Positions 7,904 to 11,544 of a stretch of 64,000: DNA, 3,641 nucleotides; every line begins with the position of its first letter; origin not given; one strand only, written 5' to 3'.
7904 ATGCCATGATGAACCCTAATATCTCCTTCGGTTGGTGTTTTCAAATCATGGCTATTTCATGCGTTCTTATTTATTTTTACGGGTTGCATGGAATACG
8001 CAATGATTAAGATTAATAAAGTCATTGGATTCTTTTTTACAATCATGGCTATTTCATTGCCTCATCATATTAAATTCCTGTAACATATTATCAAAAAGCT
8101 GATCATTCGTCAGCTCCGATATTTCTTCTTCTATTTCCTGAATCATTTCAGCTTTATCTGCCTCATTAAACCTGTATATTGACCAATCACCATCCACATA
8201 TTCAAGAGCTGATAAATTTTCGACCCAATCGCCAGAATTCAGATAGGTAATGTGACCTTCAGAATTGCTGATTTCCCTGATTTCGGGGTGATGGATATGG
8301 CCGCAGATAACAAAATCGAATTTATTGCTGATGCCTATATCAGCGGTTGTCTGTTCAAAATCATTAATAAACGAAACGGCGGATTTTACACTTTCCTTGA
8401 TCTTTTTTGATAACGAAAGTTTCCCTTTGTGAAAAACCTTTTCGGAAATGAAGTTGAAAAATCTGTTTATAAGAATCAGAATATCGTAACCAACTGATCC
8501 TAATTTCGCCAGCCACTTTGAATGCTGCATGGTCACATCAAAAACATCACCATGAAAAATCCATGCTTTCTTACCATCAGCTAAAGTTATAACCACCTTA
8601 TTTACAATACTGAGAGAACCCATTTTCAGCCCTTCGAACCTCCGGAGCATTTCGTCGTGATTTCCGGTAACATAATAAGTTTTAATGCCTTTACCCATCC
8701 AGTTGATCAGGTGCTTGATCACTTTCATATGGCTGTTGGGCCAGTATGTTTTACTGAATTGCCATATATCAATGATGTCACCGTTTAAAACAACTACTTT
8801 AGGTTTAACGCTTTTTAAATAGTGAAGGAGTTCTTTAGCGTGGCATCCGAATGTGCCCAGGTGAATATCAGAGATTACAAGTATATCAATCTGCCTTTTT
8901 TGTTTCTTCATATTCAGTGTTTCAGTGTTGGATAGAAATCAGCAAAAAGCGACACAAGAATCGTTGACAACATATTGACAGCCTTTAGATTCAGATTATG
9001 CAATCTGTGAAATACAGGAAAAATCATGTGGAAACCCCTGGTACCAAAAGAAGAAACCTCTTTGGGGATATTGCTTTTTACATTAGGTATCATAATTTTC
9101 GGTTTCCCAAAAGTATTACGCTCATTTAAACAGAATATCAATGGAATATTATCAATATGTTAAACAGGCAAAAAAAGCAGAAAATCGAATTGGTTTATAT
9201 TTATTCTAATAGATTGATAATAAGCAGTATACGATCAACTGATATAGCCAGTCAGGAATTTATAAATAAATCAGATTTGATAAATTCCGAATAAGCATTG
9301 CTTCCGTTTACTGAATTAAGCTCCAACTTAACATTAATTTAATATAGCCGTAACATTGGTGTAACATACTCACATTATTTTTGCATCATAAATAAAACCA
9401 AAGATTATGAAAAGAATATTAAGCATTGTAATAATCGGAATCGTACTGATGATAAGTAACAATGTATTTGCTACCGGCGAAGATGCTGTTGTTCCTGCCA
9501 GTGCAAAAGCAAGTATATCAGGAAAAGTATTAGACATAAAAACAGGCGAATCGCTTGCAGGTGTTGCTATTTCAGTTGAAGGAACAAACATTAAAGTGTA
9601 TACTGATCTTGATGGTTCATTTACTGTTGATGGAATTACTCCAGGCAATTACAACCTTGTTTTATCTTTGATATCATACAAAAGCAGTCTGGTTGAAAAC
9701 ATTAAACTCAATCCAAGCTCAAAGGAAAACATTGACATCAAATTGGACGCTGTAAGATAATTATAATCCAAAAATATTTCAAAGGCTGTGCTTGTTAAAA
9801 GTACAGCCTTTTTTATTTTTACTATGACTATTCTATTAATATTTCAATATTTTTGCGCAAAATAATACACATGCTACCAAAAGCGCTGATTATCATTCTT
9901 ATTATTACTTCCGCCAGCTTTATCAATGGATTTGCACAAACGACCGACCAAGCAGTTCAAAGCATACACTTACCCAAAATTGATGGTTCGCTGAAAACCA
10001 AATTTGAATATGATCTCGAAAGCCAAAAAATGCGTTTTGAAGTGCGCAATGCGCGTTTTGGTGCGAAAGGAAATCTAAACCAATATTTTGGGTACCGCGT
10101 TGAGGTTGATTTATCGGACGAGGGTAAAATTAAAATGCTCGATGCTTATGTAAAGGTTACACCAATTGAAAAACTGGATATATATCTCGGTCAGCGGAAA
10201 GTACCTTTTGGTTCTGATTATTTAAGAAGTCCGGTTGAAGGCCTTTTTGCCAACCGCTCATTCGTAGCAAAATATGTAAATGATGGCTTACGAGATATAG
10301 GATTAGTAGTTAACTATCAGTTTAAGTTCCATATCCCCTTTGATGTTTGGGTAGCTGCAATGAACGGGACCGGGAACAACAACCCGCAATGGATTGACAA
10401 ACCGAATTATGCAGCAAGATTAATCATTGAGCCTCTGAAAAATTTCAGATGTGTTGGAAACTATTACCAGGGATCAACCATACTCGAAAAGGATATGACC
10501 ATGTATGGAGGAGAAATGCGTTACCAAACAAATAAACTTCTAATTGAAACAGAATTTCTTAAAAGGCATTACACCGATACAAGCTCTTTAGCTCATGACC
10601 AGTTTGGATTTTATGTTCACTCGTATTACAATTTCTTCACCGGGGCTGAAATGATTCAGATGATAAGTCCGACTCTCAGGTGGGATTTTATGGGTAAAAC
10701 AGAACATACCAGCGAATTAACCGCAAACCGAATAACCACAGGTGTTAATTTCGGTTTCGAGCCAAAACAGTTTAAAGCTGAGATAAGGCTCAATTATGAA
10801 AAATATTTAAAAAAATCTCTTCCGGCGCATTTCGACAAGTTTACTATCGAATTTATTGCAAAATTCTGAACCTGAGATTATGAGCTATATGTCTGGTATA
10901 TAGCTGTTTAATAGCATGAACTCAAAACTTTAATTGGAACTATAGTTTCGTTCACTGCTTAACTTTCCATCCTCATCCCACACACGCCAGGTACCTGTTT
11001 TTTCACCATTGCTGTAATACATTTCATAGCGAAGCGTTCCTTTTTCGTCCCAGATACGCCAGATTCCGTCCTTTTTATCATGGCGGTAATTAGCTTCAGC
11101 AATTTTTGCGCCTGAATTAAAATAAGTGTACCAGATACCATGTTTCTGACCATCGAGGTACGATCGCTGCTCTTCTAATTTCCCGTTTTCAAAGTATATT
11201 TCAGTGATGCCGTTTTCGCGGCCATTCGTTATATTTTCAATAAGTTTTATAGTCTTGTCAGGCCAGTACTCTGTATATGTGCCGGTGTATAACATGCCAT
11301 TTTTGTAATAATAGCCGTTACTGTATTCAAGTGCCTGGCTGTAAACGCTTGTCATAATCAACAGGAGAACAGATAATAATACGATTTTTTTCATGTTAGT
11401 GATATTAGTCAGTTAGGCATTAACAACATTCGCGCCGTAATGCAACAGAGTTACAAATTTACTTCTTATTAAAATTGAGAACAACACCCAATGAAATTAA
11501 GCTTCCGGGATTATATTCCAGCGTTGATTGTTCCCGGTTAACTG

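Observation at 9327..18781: TTAACA-like heptamers phased at 11 bp sit a fixed 16 bp from TAnnTTTG boxes: a candidate Bacteroidota Pho box in five promoters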

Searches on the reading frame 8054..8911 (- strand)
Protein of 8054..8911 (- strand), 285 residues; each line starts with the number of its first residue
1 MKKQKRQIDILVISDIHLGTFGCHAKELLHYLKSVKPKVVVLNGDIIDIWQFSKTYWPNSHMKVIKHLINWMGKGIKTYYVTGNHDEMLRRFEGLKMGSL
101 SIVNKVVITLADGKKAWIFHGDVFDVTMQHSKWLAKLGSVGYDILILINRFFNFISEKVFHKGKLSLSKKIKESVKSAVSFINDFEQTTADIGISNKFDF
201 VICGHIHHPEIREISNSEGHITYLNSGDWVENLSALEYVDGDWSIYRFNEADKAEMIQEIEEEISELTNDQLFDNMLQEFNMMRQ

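Call 6: search_protein_families(library=ncbifam, proteins=[window:8054-8911:-])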
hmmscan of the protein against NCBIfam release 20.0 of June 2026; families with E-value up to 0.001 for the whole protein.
window:8054-8911:- (285 aa): 5 families
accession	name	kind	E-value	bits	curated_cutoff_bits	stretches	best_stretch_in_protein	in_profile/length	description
NF003743.0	PRK05340.1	equivalog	1.2e-13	50.8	134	1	9-247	3-238/242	UDP-2,3-diacylglucosamine diphosphatase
TIGR01854.1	lipid_A_lpxH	equivalog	5.4e-11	42.2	190.35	1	11-238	2-226/231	UDP-2,3-diacylglucosamine diphosphatase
TIGR00040.1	yfcE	subfamily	1.7e-07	31.4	56.25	1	10-146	3-111/158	YfcE family phosphodiesterase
TIGR03729.1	acc_ester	subfamily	9e-05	22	148.25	1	11-90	3-75/239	putative phosphoesterase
TIGR04123.1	P_estr_lig_assc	hypoth_equivalog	0.00034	20.1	150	0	27-97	55-120/207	ligase-associated DNA damage response endonuclease PdeM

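Call 7: search_protein_families(library=pfam, proteins=[window:8054-8911:-])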
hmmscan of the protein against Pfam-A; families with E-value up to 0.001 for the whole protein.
window:8054-8911:- (285 aa): 2 families
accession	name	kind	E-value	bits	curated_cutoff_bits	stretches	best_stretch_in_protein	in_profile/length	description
PF00149.33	Metallophos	-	1.1e-12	49.3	21.5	1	10-209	3-191/191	Calcineurin-like phosphoesterase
PF12850.12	Metallophos_2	-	2.8e-11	44.1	27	1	9-140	2-106/154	Calcineurin-like phosphoesterase superfamily domain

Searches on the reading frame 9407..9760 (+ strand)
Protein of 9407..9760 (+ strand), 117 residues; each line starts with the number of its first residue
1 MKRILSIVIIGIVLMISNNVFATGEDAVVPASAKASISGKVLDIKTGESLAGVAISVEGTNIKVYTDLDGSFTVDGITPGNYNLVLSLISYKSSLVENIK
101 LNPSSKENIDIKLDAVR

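Call 6: search_protein_families(library=ncbifam, proteins=[window:9407-9760:+])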
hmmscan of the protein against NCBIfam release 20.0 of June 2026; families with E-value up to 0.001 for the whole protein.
window:9407-9760:+ (117 aa): 2 families
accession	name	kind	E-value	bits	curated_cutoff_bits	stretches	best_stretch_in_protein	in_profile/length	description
TIGR04056.1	OMP_RagA_SusC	subfamily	1.8e-09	36.5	368.25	1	36-113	2-71/981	SusC/RagA family TonB-linked outer membrane protein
NF052345.1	S_layer_anammox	exception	2.8e-08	31.6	1400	1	26-115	1304-1393/1596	Kustd1514 family S-layer glycoprotein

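Call 7: search_protein_families(library=pfam, proteins=[window:9407-9760:+])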
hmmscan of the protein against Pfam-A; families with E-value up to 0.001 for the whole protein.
window:9407-9760:+ (117 aa): 3 families
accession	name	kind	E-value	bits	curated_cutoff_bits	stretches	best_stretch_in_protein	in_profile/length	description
PF13715.12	CarbopepD_reg_2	-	1.1e-16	61.1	32.2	1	37-113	1-76/88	CarboxypepD_reg-like domain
PF13620.12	CarboxypepD_reg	-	2e-15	57.3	32.3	1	36-113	1-81/82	Carboxypeptidase regulatory-like domain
PF17802.7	SpaA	-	0.00033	21.2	23.1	1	37-84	3-56/91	Prealbumin-like fold domain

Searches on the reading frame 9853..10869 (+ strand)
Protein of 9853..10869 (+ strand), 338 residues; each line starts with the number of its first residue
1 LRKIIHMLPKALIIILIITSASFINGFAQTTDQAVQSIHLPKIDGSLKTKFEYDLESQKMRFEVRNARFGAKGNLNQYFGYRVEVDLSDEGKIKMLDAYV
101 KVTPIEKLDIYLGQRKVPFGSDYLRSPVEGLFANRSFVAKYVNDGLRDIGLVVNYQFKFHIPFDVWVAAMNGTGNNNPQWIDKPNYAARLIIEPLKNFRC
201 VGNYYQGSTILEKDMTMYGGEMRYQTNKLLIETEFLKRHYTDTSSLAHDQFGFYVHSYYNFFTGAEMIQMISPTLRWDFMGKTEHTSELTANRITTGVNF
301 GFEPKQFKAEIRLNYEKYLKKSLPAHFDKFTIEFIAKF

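Call 6: search_protein_families(library=ncbifam, proteins=[window:9853-10869:+])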
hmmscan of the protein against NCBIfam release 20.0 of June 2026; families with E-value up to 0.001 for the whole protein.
window:9853-10869:+ (338 aa): 1 family
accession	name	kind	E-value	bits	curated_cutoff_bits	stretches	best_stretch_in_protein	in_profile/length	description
NF040900.1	porin_ExtI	equivalog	1.7e-06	27.1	150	1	85-254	104-272/403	selenite/tellurite reduction operon porin ExtI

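Call 7: search_protein_families(library=pfam, proteins=[window:9853-10869:+])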
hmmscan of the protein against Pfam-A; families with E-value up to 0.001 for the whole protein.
window:9853-10869:+ (338 aa): 1 family
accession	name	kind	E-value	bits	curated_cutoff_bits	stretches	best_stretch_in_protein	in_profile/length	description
PF07396.17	Porin_O_P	-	1.3e-13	51.4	20.9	1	52-166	17-142/370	Phosphate-selective porin O and P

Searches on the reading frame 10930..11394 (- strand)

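Call 6: search_protein_families(library=ncbifam, proteins=[window:10930-11394:-])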
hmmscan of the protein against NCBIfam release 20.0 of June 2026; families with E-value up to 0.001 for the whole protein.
window:10930-11394:- (154 aa): 1 family
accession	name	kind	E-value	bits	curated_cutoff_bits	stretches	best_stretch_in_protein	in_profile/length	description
NF033566.1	adhes_LIC20035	equivalog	1.7e-07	30.4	250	2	36-104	188-261/434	LIC20035 family adhesin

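Call 7: search_protein_families(library=pfam, proteins=[window:10930-11394:-])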
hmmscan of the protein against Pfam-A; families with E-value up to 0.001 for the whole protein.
window:10930-11394:- (154 aa): 1 family
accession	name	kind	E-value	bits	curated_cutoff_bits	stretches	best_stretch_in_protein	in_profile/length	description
PF07661.19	MORN_2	-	2.1e-19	67.8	29.6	0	61-80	2-21/22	MORN repeat variant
